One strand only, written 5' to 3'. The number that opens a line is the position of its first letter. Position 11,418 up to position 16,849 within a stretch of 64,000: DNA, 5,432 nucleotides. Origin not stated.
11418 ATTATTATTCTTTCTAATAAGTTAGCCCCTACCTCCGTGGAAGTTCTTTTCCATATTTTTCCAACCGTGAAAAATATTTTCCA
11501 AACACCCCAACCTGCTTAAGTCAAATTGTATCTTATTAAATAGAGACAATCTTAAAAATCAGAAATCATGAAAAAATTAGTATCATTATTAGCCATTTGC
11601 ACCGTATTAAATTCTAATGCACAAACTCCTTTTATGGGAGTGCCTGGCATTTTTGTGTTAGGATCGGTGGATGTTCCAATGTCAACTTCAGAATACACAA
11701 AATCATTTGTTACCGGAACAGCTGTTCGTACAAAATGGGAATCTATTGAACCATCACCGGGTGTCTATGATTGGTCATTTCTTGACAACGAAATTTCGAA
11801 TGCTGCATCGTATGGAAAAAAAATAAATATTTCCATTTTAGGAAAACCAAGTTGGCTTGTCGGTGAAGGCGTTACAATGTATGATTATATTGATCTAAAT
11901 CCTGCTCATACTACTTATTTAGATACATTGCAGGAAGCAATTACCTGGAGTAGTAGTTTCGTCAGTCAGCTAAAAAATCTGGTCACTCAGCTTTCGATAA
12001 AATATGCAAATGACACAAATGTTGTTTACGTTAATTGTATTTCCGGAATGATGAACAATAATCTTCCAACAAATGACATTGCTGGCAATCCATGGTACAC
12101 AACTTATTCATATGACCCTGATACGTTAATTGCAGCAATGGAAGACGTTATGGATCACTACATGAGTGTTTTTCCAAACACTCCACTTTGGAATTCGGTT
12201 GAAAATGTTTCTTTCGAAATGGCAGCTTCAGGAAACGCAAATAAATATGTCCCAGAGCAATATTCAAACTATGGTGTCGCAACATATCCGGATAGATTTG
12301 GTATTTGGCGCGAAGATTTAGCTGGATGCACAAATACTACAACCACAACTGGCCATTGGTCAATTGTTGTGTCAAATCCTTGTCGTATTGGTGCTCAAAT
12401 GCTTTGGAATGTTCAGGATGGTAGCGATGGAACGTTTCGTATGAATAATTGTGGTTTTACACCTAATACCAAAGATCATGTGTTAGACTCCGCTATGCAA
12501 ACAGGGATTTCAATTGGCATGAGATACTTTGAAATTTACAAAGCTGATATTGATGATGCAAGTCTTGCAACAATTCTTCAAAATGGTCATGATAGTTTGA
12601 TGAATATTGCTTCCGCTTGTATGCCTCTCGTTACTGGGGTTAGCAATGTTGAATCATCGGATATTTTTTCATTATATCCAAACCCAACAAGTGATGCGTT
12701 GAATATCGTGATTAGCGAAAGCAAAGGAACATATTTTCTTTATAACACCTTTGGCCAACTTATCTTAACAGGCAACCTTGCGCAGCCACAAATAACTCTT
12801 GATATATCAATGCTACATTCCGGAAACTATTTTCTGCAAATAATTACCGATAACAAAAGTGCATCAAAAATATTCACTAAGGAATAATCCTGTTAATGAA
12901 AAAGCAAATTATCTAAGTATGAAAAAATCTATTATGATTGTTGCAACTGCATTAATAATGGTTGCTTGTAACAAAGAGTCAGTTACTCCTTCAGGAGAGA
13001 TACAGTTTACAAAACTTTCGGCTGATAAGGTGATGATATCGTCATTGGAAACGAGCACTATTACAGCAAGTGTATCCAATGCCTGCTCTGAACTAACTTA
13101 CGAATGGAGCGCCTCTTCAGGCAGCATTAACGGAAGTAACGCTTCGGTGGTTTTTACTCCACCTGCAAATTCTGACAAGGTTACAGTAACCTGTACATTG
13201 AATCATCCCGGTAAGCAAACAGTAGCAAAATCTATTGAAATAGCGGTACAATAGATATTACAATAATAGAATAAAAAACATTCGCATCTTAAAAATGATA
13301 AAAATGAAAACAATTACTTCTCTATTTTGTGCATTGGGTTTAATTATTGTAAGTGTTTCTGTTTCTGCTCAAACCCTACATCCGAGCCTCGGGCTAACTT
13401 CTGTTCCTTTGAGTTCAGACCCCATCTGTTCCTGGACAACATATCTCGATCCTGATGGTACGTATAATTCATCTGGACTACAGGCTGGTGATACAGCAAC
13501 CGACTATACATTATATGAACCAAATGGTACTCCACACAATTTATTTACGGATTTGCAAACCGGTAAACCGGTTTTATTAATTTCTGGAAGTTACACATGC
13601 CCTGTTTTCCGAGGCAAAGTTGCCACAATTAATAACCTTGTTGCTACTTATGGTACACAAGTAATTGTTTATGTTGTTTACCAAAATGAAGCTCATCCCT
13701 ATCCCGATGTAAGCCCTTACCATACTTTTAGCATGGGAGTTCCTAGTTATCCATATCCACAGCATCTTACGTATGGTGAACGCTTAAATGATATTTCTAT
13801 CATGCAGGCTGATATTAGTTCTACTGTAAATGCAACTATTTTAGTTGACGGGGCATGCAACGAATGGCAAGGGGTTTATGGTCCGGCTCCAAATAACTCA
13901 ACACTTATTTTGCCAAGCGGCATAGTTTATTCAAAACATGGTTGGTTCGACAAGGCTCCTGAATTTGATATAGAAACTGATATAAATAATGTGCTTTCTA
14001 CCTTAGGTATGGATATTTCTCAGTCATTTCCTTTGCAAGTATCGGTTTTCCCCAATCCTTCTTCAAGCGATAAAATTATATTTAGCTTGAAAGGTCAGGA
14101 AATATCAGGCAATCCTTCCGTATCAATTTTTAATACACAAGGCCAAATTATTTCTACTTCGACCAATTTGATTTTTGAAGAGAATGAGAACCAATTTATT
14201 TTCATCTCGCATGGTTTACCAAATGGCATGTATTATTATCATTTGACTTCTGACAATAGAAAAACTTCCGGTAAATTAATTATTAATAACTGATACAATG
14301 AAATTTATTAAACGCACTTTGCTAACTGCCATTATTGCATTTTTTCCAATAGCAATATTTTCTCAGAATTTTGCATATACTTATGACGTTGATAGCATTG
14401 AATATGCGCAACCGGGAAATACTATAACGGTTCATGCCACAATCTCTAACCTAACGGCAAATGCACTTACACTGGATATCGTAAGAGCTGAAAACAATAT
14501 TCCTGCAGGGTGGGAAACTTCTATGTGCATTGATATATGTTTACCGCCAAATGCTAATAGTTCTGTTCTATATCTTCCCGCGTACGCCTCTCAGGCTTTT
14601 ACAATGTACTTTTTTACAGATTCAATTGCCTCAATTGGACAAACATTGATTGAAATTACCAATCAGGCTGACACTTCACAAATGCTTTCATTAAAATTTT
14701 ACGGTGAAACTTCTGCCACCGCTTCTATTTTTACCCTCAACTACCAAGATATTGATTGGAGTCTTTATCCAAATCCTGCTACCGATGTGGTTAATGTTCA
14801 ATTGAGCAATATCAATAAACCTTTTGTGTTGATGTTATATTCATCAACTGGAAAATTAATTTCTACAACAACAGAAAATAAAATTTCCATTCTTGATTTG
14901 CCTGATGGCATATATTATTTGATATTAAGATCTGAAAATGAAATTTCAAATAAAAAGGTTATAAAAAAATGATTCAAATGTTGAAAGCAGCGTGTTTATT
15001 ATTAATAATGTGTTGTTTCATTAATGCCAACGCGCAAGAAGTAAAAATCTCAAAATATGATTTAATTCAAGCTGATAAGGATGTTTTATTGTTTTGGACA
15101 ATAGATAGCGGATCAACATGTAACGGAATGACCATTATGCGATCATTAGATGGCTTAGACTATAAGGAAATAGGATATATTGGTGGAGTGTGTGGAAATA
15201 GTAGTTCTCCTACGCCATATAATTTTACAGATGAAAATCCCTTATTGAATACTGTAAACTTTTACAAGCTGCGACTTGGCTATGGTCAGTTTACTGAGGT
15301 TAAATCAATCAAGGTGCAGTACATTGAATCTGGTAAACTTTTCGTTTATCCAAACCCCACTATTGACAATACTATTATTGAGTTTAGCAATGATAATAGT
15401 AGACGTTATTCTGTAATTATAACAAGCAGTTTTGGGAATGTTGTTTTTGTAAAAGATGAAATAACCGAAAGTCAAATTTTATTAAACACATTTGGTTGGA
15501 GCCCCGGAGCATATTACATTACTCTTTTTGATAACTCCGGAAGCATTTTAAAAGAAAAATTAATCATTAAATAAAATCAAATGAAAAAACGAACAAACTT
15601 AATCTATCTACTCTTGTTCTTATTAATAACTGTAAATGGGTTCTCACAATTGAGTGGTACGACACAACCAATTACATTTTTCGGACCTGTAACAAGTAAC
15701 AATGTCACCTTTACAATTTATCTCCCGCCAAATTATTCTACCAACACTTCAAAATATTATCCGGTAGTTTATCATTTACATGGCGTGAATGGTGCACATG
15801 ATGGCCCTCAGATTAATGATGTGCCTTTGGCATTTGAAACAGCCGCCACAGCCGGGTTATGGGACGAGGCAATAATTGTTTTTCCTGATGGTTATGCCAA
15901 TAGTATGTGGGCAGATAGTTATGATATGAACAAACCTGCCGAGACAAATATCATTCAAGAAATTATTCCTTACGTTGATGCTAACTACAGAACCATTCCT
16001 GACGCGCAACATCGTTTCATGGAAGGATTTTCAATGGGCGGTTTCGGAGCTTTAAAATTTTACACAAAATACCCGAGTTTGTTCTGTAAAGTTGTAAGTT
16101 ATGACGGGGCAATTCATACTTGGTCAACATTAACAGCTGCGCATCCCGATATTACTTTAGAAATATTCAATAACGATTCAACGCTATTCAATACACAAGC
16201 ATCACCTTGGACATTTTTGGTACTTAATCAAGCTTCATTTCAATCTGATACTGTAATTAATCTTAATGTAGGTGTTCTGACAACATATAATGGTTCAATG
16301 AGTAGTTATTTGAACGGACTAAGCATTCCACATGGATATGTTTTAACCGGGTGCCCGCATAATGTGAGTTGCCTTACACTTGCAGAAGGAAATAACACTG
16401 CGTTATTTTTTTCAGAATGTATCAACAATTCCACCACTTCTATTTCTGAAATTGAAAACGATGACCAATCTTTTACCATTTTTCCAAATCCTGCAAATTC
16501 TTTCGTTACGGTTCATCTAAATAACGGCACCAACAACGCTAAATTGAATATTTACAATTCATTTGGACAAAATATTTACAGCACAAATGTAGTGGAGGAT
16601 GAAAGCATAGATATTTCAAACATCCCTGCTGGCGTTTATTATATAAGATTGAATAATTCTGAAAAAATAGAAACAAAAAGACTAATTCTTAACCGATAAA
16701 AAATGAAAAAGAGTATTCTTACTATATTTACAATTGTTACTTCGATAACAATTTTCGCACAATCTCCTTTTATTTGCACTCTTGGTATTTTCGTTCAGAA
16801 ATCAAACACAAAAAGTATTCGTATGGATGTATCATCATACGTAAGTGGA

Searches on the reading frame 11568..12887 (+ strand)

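Call 10: search_protein_families(library=pfam, proteins=[window:11568-12887:+], max_evalue=0.01)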
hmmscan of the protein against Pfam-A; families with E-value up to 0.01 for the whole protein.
window:11568-12887:+ (439 aa): 2 families
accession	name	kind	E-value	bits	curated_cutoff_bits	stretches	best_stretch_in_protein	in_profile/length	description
PF18962.6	Por_Secre_tail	-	6.4e-12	46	27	1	369-435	1-73/75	Secretion system C-terminal sorting domain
PF02449.21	Glyco_hydro_42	-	5.8e-06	26.3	21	1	56-155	33-132/376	Beta-galactosidase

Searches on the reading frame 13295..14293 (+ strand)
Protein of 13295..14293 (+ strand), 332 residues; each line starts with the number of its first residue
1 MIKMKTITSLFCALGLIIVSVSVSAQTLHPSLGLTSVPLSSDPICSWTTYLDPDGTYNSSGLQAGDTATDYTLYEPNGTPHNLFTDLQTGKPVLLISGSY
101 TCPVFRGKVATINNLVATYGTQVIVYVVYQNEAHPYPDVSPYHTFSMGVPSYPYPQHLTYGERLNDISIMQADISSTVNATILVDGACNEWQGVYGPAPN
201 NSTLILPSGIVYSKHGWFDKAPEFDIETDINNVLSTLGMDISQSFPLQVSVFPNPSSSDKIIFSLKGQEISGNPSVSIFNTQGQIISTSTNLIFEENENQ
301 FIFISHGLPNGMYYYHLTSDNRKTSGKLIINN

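Call 10: search_protein_families(library=pfam, proteins=[window:13295-14293:+], max_evalue=0.01)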
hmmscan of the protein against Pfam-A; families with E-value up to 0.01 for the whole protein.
window:13295-14293:+ (332 aa): 3 families
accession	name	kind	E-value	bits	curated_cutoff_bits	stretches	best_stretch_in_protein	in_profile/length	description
PF18962.6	Por_Secre_tail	-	1.9e-10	41.3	27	1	251-330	1-75/75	Secretion system C-terminal sorting domain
PF00837.23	T4_deiodinase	-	1.5e-08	34.7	27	1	64-213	75-216/237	Iodothyronine deiodinase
PF13585.12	CHU_C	-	0.00037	21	27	1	263-323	18-77/86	CHU_C Type IX secretion signal domain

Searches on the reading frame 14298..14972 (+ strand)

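Call 10: search_protein_families(library=pfam, proteins=[window:14298-14972:+], max_evalue=0.01)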
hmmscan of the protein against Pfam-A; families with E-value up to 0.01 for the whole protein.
window:14298-14972:+ (224 aa): 1 family
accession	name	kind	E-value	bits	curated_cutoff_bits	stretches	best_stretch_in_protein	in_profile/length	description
PF18962.6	Por_Secre_tail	-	3.7e-11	43.6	27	1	156-222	1-74/75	Secretion system C-terminal sorting domain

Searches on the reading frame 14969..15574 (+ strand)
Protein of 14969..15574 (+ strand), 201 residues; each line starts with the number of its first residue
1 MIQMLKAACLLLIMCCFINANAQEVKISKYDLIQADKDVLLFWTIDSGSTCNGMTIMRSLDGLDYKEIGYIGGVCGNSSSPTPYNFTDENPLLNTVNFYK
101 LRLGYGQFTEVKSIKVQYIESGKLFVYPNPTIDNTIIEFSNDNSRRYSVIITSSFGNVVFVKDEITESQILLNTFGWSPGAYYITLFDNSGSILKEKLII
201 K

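Call 10: search_protein_families(library=pfam, proteins=[window:14969-15574:+], max_evalue=0.01)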
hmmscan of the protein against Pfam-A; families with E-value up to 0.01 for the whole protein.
window:14969-15574:+ (201 aa): 2 families
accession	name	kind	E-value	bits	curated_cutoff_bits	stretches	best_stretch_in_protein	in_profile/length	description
PF18962.6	Por_Secre_tail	-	1.6e-09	38.3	27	1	126-200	1-75/75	Secretion system C-terminal sorting domain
PF11589.14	DUF3244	-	0.0067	16.8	25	0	131-191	25-88/96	Domain of unknown function (DUF3244)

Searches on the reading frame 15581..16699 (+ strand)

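Call 10: search_protein_families(library=pfam, proteins=[window:15581-16699:+], max_evalue=0.01)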
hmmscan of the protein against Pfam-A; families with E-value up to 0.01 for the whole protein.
window:15581-16699:+ (372 aa): 4 families
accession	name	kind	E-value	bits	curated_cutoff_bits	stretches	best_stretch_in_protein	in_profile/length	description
PF00756.26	Esterase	-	6.3e-19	69.2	22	1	39-181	5-153/251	Putative esterase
PF18962.6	Por_Secre_tail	-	2.9e-13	50.3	27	1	300-369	1-74/75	Secretion system C-terminal sorting domain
PF04151.21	PPC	-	2.3e-06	28.8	25.9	1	301-357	7-68/70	Bacterial pre-peptidase C-terminal domain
PF13585.12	CHU_C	-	0.00051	20.5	27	1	306-362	15-76/86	CHU_C Type IX secretion signal domain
